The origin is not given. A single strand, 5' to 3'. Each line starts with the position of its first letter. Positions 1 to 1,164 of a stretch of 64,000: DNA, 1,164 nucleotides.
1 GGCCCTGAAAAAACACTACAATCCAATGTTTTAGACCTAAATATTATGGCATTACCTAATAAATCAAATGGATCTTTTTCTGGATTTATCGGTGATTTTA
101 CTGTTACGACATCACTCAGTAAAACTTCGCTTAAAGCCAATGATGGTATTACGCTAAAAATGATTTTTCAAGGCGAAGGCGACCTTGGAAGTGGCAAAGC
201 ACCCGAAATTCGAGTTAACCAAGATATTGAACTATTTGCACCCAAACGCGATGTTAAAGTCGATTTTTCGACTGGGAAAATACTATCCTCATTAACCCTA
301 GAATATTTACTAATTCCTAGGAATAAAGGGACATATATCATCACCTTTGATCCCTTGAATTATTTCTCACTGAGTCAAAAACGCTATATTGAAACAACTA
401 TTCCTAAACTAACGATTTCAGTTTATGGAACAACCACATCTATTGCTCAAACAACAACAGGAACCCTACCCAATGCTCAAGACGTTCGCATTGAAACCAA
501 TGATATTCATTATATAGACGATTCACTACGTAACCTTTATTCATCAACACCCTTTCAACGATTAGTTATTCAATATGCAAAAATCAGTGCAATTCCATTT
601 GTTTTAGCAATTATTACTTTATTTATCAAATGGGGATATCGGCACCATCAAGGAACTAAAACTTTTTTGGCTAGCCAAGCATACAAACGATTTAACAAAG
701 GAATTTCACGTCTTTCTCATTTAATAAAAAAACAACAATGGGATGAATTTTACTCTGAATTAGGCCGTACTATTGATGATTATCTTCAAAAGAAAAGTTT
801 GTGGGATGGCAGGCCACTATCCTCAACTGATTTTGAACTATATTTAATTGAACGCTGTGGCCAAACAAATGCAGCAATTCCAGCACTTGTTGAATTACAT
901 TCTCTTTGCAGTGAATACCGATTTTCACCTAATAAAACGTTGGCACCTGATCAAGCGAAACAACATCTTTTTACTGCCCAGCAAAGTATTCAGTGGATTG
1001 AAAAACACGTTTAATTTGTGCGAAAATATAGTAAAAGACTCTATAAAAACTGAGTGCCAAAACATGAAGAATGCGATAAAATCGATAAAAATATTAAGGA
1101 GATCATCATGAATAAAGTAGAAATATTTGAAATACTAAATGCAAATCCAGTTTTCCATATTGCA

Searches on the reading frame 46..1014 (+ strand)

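Call 50: search_protein_families(library=pfam, proteins=[window:46-1014:+], max_evalue=0.00001)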
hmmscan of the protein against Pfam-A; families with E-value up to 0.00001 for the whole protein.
window:46-1014:+ (322 aa): 1 family
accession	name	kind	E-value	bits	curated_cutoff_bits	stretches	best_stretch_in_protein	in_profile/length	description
PF13584.12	BatD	-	2.3e-08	35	24.1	1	23-99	2-71/92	BatD DUF11 like domain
